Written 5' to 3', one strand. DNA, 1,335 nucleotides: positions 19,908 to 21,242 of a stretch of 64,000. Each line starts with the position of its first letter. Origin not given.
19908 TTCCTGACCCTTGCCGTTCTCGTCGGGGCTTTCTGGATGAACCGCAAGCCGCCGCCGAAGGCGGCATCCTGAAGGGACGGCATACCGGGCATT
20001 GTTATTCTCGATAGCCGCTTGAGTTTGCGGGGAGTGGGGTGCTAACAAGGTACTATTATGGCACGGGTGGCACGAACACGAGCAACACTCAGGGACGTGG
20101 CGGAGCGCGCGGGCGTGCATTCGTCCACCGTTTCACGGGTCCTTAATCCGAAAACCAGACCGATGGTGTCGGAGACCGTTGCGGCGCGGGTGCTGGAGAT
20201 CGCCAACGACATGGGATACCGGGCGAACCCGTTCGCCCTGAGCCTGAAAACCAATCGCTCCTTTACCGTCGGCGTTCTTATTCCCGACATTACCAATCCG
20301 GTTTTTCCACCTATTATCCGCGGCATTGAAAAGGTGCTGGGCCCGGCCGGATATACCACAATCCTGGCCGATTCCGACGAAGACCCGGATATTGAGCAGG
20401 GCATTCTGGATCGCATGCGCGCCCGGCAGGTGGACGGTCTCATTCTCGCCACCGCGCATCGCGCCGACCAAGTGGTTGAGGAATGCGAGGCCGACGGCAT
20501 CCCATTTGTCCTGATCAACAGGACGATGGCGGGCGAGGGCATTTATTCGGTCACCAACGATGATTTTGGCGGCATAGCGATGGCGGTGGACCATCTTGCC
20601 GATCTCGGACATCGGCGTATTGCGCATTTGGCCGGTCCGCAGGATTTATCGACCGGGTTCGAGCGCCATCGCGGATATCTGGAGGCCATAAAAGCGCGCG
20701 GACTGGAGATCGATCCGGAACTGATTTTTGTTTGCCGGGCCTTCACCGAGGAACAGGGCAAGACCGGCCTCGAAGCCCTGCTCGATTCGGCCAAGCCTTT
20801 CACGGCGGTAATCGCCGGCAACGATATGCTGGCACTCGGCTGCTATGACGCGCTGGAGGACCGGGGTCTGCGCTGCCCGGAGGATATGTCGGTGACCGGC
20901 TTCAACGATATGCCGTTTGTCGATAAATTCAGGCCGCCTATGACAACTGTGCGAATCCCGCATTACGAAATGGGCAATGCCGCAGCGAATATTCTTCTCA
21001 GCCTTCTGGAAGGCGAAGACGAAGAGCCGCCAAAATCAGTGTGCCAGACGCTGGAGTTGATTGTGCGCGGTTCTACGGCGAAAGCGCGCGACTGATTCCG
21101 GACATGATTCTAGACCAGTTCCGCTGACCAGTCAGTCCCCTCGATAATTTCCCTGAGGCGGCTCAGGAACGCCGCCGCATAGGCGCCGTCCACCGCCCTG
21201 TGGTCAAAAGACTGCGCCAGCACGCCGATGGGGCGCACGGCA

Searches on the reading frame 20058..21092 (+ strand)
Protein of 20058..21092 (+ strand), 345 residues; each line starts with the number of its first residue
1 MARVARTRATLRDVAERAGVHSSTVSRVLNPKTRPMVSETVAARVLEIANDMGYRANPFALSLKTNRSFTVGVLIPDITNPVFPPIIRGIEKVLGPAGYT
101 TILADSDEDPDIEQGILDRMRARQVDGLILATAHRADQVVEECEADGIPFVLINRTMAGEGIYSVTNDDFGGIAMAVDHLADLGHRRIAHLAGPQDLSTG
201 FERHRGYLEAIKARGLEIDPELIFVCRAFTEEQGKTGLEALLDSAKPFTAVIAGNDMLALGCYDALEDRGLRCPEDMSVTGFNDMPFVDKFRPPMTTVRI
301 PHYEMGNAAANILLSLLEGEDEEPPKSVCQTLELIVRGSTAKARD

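Call 26: search_protein_families(library=pfam, proteins=[window:20058-21092:+], max_evalue=0.0001)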
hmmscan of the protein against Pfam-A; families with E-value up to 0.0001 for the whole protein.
window:20058-21092:+ (345 aa): 4 families
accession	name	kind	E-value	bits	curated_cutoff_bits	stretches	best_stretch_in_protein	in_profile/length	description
PF13377.12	Peripla_BP_3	-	4e-38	131.6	26.5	1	177-340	1-167/167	Periplasmic binding protein-like domain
PF00532.27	Peripla_BP_1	-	1.7e-32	113.5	22.2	1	70-324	3-268/281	Periplasmic binding proteins and sugar binding domain of LacI family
PF13407.12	Peripla_BP_4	-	1.7e-20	74.1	35.1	1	71-320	1-257/258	Periplasmic binding protein domain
PF00356.27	LacI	-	4.5e-12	46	27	1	10-57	1-46/46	Bacterial regulatory proteins, lacI family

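Call 54: search_protein_families(library=ncbifam, proteins=[window:20058-21092:+], max_evalue=0.00001)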
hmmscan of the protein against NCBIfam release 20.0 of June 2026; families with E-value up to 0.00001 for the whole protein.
window:20058-21092:+ (345 aa): 19 families
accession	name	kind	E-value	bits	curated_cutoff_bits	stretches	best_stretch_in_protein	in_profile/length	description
NF047341.1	lactose_RbsR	equivalog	2.2e-66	224.5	382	1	8-342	2-330/331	ribose utilization transcriptional repressor RbsR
NF008269.0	PRK11041.1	equivalog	1e-65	222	436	1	5-343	6-340/342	DNA-binding transcriptional regulator CytR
NF052440.1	TransRegGNTRPSEAE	equivalog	1.4e-58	198.6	400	1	6-340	3-333/333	HTH-type transcriptional regulator GntR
NF051853.1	TransRegUriRCory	equivalog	2.5e-56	191.2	550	1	9-341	1-325/327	transcriptional regulator UriR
NF007743.0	PRK10423.1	equivalog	1.1e-55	189.1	531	1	9-339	2-329/330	ribose operon transcriptional repressor RbsR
NF007979.0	PRK10703.1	equivalog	3.1e-54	184.4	501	1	9-342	2-333/341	HTH-type transcriptional repressor PurR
TIGR01481.1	ccpA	equivalog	2.6e-53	181.6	442.35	1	10-340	4-329/330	catabolite control protein A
TIGR02417.1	fruct_sucro_rep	subfamily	1.1e-48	166.2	389.55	1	10-327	1-317/327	D-fructose-responsive transcription factor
NF007706.0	PRK10401.1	equivalog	2.1e-44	152.2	555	1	10-341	3-330/346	HTH-type transcriptional regulator GalS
NF008002.0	PRK10727.1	equivalog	3.5e-44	151.3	557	1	9-322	2-312/341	HTH-type transcriptional regulator GalR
NF007075.0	PRK09526.1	subfamily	9e-44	149.8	340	1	7-343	4-334/358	LacI family DNA-binding transcriptional regulator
NF007449.0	PRK10014.1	subfamily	4.5e-41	141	310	1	7-329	5-334/342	Mal regulon transcriptional regulator MalI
NF008452.0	PRK11303.1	equivalog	7.5e-41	140.4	385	1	10-325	2-316/332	catabolite repressor/activator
NF047913.1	TransRegIdnR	equivalog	1e-37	130.2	500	1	6-322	3-314/331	DNA-binding transcriptional regulator IdnR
NF011563.0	PRK14987.1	equivalog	2.1e-35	122.6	433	1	6-324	3-316/331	gluconate operon transcriptional repressor GntR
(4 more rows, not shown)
